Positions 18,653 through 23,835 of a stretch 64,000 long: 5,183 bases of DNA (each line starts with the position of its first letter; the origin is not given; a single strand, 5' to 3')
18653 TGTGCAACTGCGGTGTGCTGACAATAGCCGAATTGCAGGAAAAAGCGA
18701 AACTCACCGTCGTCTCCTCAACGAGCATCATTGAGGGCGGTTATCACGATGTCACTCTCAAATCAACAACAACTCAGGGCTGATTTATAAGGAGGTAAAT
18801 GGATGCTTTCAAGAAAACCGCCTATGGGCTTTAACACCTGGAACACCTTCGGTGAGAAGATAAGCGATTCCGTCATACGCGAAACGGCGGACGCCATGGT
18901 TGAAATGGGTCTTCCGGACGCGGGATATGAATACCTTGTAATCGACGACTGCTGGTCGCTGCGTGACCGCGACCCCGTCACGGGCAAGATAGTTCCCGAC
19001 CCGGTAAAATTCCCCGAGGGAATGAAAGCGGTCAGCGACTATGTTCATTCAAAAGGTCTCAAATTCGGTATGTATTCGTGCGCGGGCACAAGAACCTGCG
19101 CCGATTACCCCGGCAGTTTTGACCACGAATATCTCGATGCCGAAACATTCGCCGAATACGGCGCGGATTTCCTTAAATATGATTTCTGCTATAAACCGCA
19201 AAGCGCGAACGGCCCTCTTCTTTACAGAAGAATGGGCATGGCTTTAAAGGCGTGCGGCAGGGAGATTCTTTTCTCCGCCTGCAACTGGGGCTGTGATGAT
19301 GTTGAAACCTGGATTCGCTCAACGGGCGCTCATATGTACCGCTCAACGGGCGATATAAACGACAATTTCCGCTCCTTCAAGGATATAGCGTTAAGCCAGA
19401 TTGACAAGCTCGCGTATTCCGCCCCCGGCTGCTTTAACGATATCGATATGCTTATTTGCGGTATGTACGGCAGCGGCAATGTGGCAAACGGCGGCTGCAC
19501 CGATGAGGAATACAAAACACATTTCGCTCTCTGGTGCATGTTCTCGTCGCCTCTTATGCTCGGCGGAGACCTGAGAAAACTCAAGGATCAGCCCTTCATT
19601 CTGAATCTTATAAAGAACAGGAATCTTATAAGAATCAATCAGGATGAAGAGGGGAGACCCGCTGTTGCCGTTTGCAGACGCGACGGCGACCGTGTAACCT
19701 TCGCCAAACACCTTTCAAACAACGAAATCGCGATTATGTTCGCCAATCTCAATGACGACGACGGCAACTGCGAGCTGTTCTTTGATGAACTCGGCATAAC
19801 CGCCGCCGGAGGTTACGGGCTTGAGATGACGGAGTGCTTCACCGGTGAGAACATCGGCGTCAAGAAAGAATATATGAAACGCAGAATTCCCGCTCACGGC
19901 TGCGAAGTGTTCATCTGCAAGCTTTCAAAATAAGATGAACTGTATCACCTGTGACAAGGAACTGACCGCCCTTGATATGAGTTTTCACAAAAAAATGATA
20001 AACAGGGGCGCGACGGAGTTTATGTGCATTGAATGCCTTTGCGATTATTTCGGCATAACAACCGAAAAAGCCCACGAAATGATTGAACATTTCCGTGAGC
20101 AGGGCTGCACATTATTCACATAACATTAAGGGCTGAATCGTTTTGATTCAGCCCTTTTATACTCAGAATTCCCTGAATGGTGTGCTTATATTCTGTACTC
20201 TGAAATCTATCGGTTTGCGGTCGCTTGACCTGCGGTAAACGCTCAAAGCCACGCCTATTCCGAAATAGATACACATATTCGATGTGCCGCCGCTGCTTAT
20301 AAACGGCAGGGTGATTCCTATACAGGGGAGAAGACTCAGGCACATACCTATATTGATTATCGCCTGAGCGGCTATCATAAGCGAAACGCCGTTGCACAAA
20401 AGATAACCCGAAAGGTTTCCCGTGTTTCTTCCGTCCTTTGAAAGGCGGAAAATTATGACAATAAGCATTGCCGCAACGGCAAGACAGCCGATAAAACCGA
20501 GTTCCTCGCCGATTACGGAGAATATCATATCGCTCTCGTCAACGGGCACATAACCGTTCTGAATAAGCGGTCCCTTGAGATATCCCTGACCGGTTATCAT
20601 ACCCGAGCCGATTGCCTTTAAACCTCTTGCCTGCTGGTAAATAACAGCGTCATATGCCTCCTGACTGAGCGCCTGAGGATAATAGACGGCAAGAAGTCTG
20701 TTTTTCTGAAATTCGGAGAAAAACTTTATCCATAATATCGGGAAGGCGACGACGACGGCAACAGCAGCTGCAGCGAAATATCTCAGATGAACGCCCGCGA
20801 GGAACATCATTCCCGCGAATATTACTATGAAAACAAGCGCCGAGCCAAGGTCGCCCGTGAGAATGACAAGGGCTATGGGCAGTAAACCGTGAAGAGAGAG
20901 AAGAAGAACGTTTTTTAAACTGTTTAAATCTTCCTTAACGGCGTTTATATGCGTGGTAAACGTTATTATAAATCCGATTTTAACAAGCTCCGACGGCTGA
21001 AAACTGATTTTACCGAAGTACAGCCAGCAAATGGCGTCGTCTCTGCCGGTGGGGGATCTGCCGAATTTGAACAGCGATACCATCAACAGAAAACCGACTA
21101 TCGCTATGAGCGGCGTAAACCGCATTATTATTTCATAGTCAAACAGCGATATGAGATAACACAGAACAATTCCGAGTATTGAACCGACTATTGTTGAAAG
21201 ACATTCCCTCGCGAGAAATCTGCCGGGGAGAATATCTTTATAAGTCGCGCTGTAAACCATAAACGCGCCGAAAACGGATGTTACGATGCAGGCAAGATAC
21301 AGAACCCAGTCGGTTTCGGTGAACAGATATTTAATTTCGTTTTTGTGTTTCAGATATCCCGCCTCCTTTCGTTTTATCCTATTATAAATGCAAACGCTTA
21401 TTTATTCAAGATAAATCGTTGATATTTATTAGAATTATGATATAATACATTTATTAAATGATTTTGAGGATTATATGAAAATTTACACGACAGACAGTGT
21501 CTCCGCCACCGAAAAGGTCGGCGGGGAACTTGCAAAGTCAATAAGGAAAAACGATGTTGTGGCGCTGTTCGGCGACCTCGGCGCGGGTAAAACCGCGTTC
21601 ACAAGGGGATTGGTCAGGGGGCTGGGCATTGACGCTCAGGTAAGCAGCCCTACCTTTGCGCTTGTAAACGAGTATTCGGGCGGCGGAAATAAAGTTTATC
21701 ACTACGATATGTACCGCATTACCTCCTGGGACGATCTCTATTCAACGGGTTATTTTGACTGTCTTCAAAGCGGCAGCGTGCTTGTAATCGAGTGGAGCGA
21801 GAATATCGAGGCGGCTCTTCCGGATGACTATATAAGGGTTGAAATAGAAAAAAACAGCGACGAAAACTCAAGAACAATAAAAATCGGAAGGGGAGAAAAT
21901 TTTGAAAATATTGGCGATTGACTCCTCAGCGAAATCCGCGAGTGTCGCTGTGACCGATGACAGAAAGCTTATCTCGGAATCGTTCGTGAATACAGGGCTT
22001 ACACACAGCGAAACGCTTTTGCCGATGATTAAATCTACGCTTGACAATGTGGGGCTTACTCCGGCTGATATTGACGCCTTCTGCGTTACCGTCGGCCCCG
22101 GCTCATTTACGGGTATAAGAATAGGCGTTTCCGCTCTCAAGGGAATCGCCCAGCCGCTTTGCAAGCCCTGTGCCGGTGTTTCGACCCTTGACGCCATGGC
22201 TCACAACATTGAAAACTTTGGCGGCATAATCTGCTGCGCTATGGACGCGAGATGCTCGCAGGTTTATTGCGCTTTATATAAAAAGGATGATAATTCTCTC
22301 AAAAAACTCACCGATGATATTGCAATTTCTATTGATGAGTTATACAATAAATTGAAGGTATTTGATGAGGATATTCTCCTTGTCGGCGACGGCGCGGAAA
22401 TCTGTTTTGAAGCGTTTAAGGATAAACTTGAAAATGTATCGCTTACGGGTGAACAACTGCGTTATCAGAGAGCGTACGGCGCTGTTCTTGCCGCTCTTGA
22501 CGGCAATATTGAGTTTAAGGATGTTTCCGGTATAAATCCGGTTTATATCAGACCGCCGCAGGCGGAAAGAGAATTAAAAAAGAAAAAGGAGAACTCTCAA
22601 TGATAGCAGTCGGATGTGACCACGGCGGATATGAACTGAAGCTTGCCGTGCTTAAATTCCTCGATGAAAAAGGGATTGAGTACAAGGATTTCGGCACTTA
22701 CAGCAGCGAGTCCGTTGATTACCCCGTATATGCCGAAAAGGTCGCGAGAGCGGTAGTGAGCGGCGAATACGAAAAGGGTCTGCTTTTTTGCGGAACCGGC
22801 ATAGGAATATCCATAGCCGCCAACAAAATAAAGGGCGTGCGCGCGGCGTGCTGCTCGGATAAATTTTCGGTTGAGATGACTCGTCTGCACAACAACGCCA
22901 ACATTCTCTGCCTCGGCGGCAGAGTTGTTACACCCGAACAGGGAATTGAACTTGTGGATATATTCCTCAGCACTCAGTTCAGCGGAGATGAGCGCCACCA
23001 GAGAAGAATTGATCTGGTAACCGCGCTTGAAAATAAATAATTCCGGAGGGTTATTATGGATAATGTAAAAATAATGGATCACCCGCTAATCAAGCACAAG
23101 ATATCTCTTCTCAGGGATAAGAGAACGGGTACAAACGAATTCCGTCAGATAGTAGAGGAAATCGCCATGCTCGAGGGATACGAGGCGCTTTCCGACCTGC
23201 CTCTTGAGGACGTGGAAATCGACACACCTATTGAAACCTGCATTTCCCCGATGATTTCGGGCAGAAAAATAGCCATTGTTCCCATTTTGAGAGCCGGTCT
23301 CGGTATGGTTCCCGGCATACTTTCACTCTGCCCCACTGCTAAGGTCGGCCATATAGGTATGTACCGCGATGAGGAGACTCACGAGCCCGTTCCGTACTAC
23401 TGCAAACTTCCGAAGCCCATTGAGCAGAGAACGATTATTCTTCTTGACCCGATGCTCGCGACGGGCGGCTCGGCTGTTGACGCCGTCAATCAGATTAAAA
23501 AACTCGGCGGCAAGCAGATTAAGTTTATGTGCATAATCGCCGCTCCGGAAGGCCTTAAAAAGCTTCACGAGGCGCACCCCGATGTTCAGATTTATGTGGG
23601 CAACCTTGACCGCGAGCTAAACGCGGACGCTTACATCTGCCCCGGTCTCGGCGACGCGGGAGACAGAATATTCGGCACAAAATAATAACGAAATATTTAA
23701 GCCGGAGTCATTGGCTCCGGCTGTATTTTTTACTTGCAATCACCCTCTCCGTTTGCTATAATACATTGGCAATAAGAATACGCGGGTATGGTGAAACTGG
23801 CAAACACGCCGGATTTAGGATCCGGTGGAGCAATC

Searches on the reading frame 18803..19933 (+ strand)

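Call 58: search_protein_families(library=pfam, proteins=[window:18803-19933:+], max_evalue=0.001)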
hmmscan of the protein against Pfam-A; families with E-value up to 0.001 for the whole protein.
window:18803-19933:+ (376 aa): 3 families
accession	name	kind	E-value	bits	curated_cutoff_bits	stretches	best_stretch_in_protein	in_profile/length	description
PF16499.11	Melibiase_2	-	6.3e-60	203.3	23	1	19-281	25-284/284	Alpha galactosidase A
PF17801.7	Melibiase_C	-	9.4e-07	29.3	22.9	1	294-370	1-69/71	Alpha galactosidase C-terminal beta sandwich domain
PF02065.24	Melibiase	-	1.8e-05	24.4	27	1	4-91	39-123/347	Melibiase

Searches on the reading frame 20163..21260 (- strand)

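Call 55: search_protein_families(library=pfam, proteins=[window:20163-21260:-], max_evalue=0.00001)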
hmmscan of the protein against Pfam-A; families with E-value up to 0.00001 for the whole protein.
window:20163-21260:- (365 aa): 1 family
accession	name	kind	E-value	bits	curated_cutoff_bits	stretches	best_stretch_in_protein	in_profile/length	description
PF01098.24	FTSW_RODA_SPOVE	-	2.1e-64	218.2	26.4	1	20-345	38-354/356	Cell cycle protein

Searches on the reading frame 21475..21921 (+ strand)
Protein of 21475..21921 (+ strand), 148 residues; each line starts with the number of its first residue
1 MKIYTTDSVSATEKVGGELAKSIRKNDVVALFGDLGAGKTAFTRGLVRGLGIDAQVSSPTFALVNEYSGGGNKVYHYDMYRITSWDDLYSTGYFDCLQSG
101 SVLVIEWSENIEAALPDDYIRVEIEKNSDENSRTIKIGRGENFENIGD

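Call 55: search_protein_families(library=pfam, proteins=[window:21475-21921:+], max_evalue=0.00001)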
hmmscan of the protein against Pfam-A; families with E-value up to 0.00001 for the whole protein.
window:21475-21921:+ (148 aa): 1 family
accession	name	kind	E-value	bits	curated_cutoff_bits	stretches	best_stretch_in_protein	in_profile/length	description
PF02367.23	TsaE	-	1.7e-41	141.6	26.6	1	7-134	2-127/128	Threonylcarbamoyl adenosine biosynthesis protein TsaE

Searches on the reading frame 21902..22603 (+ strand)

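Call 55: search_protein_families(library=pfam, proteins=[window:21902-22603:+], max_evalue=0.00001)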
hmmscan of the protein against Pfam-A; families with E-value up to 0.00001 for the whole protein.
window:21902-22603:+ (233 aa): 1 family
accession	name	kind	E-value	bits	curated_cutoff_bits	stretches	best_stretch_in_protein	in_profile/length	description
PF00814.31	TsaD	-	2.5e-28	100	24.8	1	34-174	28-199/264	tRNA N6-adenosine threonylcarbamoyltransferase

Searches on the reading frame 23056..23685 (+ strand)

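Call 55: search_protein_families(library=pfam, proteins=[window:23056-23685:+], max_evalue=0.00001)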
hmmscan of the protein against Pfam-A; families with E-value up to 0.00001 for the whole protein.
window:23056-23685:+ (209 aa): 2 families
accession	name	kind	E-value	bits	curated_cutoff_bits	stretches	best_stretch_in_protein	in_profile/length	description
PF14681.12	UPRTase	-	1.3e-78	263.7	27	1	7-208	2-206/206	Uracil phosphoribosyltransferase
PF00156.33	Pribosyltran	-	4.9e-07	29.6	26.3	1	59-169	19-132/158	Phosphoribosyl transferase domain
